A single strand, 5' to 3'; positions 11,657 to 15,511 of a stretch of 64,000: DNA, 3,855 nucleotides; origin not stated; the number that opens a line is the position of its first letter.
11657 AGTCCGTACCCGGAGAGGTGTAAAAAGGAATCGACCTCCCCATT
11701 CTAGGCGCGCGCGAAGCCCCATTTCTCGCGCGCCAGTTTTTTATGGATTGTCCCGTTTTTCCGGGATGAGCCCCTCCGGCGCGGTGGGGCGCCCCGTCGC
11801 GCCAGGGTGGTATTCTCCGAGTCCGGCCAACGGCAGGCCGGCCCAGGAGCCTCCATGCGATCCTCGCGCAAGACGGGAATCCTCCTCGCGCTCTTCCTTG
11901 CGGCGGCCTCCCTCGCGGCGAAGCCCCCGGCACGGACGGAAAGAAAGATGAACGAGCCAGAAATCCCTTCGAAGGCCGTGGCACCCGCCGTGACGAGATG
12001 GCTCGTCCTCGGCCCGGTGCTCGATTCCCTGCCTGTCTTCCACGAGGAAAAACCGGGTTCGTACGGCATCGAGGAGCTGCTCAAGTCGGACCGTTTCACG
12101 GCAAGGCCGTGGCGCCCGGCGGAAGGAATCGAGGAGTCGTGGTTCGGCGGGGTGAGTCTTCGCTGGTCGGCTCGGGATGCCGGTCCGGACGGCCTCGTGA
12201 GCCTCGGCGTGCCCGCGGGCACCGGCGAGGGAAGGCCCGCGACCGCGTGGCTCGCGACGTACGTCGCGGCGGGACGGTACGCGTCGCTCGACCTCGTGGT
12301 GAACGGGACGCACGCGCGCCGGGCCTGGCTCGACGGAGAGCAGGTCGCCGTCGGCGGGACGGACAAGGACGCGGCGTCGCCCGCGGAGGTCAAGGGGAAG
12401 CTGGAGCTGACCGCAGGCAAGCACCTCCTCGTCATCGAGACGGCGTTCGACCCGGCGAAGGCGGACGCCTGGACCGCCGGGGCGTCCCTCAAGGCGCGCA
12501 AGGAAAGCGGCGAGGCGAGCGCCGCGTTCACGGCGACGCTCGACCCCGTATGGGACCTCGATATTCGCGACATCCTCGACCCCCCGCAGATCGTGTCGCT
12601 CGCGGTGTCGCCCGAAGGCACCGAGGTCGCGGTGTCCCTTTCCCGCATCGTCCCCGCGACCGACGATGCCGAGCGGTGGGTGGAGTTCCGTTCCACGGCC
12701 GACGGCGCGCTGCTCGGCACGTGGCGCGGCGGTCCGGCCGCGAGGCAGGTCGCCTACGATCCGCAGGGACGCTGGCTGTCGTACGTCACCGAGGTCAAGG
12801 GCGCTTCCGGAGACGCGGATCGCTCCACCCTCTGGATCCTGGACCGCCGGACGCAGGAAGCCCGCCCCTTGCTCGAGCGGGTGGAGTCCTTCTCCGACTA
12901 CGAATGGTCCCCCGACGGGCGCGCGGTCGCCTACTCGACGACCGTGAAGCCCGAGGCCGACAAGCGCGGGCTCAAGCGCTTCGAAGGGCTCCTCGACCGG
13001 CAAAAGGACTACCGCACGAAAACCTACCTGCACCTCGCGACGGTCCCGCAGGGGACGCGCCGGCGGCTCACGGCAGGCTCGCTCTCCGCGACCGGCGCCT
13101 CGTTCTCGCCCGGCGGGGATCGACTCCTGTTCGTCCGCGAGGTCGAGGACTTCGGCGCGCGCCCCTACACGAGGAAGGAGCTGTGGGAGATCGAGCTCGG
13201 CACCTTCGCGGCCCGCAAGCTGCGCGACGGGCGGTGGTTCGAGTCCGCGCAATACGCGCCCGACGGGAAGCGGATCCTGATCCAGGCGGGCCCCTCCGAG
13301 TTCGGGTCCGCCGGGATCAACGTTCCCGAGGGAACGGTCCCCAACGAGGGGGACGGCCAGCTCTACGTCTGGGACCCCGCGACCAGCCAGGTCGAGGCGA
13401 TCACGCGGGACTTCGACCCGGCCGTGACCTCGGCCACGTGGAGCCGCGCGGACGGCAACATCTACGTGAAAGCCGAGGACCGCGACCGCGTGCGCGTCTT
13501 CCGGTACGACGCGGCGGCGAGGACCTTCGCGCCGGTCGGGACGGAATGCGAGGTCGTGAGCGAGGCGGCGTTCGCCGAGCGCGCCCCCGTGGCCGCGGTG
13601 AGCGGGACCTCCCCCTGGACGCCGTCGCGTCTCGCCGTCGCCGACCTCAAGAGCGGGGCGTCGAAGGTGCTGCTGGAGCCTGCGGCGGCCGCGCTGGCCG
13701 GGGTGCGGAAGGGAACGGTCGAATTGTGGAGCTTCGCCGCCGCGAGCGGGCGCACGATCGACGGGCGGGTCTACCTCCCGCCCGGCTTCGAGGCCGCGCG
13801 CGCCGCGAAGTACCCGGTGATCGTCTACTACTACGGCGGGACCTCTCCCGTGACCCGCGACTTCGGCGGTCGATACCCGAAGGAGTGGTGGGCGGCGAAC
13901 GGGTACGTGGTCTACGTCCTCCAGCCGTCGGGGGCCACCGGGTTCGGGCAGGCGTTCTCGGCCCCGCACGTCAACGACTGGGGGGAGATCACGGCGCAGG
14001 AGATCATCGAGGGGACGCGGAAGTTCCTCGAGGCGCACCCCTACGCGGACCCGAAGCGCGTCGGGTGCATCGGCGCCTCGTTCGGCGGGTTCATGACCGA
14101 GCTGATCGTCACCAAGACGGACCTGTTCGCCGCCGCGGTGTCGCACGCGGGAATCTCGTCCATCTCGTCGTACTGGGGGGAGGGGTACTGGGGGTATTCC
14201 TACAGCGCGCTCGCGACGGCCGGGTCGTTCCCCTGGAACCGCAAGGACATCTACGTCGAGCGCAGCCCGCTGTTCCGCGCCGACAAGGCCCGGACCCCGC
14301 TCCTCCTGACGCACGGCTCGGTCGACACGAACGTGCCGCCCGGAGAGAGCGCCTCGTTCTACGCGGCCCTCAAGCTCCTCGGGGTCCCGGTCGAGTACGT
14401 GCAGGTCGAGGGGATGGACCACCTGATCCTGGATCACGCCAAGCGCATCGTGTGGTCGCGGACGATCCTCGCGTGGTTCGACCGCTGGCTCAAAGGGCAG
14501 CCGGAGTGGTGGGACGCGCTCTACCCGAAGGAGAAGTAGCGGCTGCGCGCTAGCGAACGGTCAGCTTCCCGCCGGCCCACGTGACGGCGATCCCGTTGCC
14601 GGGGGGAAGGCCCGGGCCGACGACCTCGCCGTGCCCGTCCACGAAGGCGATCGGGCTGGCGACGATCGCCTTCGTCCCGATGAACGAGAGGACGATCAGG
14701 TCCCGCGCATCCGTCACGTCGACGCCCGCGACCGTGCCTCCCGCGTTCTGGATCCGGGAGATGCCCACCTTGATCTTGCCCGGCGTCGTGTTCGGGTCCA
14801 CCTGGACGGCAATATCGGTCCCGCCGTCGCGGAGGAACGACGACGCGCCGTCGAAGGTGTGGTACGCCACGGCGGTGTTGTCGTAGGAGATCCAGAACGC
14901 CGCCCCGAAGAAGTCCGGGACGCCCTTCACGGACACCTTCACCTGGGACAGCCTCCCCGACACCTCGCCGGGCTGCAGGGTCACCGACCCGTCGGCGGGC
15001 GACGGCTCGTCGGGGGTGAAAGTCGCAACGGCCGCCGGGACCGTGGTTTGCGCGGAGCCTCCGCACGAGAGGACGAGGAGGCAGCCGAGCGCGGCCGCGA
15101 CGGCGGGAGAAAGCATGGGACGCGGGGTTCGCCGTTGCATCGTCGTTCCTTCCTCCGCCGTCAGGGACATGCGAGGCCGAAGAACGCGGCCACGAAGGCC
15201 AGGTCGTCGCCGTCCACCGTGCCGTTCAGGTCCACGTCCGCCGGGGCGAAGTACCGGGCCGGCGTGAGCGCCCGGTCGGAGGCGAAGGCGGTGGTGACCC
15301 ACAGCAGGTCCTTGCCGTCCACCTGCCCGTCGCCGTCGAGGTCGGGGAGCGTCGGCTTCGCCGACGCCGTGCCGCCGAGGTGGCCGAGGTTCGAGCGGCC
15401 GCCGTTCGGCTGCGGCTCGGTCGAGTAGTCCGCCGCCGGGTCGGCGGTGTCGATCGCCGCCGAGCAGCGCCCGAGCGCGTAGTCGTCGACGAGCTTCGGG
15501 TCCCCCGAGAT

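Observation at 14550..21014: Two divergent cargo/anchor pairs: dockerin-tipped PMP-like beta-helix proteins, each followed by a cohesin-like lipoprotein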

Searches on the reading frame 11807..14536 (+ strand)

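Call 25: search_protein_families(library=pfam, proteins=[window:11807-14536:+], max_evalue=0.001)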
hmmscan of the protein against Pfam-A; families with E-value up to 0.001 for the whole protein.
window:11807-14536:+ (910 aa): 5 families
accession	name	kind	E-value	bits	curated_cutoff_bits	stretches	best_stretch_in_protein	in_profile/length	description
PF00326.27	Peptidase_S9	-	8.8e-43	146.7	22.6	1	693-897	8-212/213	Prolyl oligopeptidase family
PF02129.25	Peptidase_S15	-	1.3e-08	35.3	23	1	650-792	4-139/262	X-Pro dipeptidyl-peptidase (S15 family)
PF07676.18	PD40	-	5.5e-05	23.5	20.9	0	418-447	1-30/38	WD40-like Beta Propeller Repeat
PF01738.24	DLH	-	0.00022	21.3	21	1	731-872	78-186/217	Dienelactone hydrolase family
PF20434.5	BD-FAE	-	0.00043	20.3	26.8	0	804-855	164-215/215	BD-FAE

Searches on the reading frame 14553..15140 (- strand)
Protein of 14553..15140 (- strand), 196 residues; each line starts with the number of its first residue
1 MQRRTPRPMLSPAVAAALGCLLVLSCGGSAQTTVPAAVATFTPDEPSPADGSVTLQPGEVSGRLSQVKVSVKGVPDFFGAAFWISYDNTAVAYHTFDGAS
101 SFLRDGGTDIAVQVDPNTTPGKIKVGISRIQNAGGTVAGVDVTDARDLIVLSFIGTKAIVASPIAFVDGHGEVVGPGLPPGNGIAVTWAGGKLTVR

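Call 4: search_protein_families(library=pfam, proteins=[window:14553-15140:-], max_evalue=1)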
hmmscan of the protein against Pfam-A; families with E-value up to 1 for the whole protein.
window:14553-15140:- (196 aa): 0 families

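Call 5: search_protein_families(library=ncbifam, proteins=[window:14553-15140:-], max_evalue=1)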
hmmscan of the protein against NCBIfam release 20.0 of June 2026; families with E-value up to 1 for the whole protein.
window:14553-15140:- (196 aa): 0 families

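Call 68: find_related_loci(query=A6, collection=metagenome_contigs, flank=4000)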
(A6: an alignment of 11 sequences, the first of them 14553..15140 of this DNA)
Query A6 (196 aa) in metagenome_contigs; peptide patterns used: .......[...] (x = any residue, [..] = any of these).
324 stretches matched a pattern; 29 encode a relative of the query (tblastn E <= 1e-3); 29 distinct loci.
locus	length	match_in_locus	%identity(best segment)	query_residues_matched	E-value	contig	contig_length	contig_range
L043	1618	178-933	40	35-194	7e-28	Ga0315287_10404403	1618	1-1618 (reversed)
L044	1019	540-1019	39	39-195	1e-26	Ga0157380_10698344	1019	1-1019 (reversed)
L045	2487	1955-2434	40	39-195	5e-26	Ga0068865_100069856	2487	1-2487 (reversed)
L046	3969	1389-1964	36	8-195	1e-25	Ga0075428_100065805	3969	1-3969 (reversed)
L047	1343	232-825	36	4-193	3e-25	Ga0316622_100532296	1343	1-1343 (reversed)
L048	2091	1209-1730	38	25-194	1e-23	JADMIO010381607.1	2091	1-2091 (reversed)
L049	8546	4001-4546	39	13-194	8e-23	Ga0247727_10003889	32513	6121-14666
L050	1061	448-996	38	14-191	6e-23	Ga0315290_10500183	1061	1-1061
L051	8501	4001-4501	34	36-196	3e-22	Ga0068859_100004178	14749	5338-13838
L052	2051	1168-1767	33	1-196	7e-21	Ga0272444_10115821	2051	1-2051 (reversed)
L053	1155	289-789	34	39-194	1e-20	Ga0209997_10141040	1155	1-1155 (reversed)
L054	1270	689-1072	43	27-153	3e-20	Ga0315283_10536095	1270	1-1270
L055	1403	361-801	41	15-167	9e-20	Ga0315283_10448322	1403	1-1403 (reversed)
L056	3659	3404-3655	50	26-106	2e-19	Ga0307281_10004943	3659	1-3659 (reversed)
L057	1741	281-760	36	2-157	3e-19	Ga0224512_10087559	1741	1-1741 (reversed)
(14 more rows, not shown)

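Call 73: search_solved_structures(query=A6, max_evalue=1, show_alignments=1)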
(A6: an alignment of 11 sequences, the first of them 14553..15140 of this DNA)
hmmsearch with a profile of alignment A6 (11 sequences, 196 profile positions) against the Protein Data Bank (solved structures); distinct sequences matched with E-value up to 1: 9.
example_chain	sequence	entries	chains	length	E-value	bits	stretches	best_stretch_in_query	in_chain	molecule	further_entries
3l8q_A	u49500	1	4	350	0.017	18.2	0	58-172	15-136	Cellulosomal scaffoldin adaptor protein B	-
5nrm_A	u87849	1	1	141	0.059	16.4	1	79-138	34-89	Endoglucanase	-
5nrk_A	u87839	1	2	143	0.06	16.4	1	79-138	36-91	Endoglucanase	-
1tyj_A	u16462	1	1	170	0.12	15.4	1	60-190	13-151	cellulosomal scaffoldin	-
2y3n_A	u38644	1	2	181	0.15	15.1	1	60-190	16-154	CELLULOSOMAL SCAFFOLDIN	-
1qzn_A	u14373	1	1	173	0.38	13.8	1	55-173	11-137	cellulosomal scaffoldin adaptor protein B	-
3f2l_A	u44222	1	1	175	0.39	13.7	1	58-173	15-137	Cellulosomal scaffoldin adaptor protein B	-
1zv9_A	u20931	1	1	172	0.41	13.7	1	58-173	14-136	Cellulosomal scaffoldin adaptor protein B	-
3bwz_A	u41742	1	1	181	0.43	13.6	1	58-173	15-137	Cellulosomal scaffoldin adaptor protein B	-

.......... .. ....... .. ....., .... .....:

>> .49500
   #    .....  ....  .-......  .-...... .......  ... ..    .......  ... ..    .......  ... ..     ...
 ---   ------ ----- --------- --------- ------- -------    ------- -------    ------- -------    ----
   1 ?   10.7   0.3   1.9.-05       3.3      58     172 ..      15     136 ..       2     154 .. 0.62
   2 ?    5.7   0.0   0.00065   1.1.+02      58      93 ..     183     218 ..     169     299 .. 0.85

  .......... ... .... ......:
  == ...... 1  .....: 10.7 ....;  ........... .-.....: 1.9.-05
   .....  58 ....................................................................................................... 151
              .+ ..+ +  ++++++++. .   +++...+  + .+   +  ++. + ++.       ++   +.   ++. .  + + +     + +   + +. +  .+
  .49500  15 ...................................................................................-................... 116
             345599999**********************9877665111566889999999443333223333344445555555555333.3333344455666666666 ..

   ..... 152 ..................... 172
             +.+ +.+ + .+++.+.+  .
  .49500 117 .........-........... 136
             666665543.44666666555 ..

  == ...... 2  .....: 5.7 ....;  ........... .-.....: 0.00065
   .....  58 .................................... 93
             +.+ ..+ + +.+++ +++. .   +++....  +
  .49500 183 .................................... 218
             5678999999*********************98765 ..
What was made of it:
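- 14550..15140 (-): Gene A2: single-cohesin lipoprotein of 196 aa. The lipobox is VLSC, with Cys26 at nt 15063-15065. All 9 PDB matches of the A6 profile are cohesins, though weak (call 73).
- A2 has no Pfam Cohesin hit, and its family profile reaches solved cohesins only weakly, best E 0.017 (call 73).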

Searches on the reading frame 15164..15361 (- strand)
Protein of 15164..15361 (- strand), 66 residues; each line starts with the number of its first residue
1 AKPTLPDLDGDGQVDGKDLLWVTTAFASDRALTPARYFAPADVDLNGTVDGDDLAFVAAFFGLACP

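Call 31: search_solved_structures(query=A2, max_evalue=1, show_alignments=2)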
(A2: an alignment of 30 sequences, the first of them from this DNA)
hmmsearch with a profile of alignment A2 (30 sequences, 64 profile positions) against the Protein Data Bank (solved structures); distinct sequences matched with E-value up to 1: 112 (the best 60 are shown).
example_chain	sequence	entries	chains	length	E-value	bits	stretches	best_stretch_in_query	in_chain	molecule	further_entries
2y3n_B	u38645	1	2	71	6.4e-10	42.3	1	7-62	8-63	CELLULOSOMAL FAMILY-48 PROCESSIVE GLYCOSIDE HYDROLASE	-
4wi0_B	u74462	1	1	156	6.1e-09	39.1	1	9-61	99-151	Cellulosomal scaffoldin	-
4u3s_B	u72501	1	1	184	1.7e-08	37.7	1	9-61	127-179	Cellulosomal scaffoldin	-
5k39_B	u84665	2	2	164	7.8e-06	29.2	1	11-60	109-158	Dockerin module from a protein of unknown function | Ig domain protein group 2 domain protein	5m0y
2b59_B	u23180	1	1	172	1e-05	28.8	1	7-62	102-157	Cellulosomal scaffolding protein A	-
6kgc_B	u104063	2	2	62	1.2e-05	28.6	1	3-54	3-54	And cellulose-binding endoglucanase family 9 CelL ortholog dockerin domain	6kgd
6kg9_A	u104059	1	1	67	1.9e-05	28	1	3-54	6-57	And cellulose-binding endoglucanase family 9 CelL ortholog dockerin domain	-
3kcp_A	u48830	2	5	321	3.2e-05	27.2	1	7-62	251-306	Cellulosomal-scaffolding protein A | Cellulosome anchoring protein cohesin region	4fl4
5g5d_B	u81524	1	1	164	4.4e-05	26.8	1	10-62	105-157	CELLULOSOMAL-SCAFFOLDING PROTEIN A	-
6kge_D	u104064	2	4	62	0.00014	25.1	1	3-54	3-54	And cellulose-binding endoglucanase family 9 CelL ortholog dockerin domain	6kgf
5lxv_B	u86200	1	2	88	0.00043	23.6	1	6-55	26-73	Carbohydrate-binding protein WP_009985128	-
8ajy_B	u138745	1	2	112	0.00075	22.8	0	37-61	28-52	Dockerin from ScaH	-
6van_A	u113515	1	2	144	0.0044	20.4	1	4-46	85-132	Caltubin, EF-hand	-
8x39_A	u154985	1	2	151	0.0073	19.7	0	33-55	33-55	Serine protease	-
8x3a_A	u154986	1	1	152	0.0076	19.6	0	33-55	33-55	Serine protease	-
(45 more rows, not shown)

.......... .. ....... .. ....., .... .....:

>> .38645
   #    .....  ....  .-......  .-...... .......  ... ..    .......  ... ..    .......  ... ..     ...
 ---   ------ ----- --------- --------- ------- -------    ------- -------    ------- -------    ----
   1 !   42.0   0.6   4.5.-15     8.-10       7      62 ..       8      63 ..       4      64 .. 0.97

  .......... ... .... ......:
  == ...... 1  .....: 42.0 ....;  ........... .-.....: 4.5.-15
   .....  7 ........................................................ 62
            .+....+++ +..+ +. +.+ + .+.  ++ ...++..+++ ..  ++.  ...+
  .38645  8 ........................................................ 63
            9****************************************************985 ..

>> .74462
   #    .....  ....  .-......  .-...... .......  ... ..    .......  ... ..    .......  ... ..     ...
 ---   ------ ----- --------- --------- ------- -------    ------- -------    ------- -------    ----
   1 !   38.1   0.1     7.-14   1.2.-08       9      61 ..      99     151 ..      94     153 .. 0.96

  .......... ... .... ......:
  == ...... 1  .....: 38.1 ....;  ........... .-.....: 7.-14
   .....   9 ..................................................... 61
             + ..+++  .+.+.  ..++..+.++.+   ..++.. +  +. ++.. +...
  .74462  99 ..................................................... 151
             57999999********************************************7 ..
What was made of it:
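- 15164..15361 (-): Dockerin module of A. The two Ca-loop segments are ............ and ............, and the protein ends ...GLACP. The family profile hits solved dockerins (call 31).
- On Dockerin type I (Pfam PF00404): A profile of 30 family C-termini gives solved dockerins as its 12 best PDB hits, the best at 6.4e-10 over positions 7-62 of 64 (call 31).
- Checked: The best is 2y3n_B at 6.4e-10, aligned over the full length (call 31).
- Dockerin: the family profile reaches solved dockerins at 6.4e-10 and they are its 12 best hits (call 31).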
